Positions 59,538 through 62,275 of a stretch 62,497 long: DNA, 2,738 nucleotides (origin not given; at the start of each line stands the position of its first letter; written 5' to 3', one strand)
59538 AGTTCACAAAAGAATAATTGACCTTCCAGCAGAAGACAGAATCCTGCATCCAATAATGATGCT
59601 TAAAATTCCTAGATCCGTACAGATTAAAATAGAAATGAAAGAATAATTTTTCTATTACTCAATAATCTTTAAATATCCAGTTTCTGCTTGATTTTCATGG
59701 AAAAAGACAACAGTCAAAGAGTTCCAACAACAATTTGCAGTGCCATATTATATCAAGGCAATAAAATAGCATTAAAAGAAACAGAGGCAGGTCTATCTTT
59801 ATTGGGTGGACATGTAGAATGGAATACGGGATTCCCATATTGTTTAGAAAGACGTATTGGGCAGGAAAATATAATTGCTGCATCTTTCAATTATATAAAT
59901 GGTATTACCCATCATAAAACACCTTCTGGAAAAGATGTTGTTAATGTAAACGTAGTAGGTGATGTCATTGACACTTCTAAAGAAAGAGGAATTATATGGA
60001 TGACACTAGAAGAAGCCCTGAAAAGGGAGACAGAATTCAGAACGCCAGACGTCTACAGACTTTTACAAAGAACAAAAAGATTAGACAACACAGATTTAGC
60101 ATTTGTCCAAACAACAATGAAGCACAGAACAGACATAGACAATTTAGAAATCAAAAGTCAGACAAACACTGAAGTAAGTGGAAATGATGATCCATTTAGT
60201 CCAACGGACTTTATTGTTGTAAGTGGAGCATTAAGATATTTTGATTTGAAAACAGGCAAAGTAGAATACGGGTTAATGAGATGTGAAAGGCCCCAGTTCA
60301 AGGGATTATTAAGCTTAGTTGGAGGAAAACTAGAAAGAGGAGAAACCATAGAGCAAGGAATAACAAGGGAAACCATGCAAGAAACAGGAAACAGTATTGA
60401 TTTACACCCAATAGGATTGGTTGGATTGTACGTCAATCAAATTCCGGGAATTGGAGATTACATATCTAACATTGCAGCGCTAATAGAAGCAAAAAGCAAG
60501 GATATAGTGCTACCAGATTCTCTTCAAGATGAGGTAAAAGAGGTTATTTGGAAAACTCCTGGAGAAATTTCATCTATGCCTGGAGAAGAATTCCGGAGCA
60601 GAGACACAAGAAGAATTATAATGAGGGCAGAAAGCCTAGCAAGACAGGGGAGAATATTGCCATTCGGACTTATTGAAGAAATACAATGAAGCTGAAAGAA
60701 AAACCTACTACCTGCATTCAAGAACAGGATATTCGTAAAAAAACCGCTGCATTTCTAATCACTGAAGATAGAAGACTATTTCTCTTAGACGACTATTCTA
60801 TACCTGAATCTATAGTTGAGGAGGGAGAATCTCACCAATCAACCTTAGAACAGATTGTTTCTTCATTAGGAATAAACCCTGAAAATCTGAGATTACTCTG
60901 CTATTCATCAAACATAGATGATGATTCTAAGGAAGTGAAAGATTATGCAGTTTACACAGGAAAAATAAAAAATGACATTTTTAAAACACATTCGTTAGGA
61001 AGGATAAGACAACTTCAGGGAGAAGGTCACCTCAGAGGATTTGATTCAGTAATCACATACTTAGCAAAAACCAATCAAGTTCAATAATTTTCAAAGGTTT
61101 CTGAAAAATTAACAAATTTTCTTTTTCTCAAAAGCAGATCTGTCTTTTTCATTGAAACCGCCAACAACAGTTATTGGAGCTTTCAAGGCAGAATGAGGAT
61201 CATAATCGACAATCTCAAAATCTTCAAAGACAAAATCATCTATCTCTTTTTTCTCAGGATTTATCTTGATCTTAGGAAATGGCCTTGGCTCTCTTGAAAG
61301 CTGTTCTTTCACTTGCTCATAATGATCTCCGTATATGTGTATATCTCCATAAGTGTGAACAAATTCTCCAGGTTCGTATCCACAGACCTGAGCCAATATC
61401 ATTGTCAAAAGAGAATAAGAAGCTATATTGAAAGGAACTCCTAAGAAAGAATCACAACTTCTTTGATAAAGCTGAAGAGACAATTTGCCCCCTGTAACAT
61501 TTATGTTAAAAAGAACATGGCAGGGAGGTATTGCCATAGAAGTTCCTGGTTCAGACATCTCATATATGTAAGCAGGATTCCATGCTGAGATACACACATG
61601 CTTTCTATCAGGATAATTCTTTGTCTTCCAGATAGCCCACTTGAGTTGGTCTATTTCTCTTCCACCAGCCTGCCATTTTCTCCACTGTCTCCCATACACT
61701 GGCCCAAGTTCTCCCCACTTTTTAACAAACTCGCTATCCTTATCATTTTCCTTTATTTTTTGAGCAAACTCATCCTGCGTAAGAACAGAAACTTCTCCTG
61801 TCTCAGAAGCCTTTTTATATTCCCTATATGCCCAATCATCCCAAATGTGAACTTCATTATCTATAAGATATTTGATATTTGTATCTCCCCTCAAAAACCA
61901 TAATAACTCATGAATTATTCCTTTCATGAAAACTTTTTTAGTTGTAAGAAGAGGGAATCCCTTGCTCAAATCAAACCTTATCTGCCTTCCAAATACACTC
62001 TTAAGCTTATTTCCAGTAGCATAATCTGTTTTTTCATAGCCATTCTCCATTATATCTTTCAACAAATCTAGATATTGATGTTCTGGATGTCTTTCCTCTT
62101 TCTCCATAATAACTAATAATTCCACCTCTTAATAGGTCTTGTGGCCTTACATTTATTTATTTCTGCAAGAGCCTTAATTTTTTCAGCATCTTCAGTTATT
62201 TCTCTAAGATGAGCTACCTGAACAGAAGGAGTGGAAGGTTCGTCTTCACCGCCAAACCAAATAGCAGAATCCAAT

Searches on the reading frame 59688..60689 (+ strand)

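Call 25: search_protein_families(library=pfam, proteins=[window:59688-60689:+], max_evalue=0.001)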
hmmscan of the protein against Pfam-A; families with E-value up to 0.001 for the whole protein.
window:59688-60689:+ (333 aa): 1 family
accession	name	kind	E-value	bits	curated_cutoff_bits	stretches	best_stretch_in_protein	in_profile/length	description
PF00293.34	NUDIX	-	1e-11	45.4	21.1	1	201-296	24-120/134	NUDIX domain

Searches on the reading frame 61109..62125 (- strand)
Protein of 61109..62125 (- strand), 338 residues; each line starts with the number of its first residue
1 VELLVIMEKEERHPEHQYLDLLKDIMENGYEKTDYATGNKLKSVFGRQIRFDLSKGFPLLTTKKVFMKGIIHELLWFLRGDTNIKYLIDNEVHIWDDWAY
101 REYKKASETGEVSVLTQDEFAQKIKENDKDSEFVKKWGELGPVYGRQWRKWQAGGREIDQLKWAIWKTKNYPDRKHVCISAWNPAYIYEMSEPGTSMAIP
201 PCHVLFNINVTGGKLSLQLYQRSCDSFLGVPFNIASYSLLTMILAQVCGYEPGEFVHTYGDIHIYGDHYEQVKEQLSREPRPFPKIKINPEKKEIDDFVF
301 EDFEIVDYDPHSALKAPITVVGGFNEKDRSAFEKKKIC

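Call 25: search_protein_families(library=pfam, proteins=[window:61109-62125:-], max_evalue=0.001)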
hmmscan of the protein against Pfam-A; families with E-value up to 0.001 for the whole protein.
window:61109-62125:- (338 aa): 1 family
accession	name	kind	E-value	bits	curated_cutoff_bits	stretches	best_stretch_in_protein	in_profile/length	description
PF00303.24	Thymidylat_synt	-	1.6e-106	355.7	24.3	1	16-320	1-266/266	Thymidylate synthase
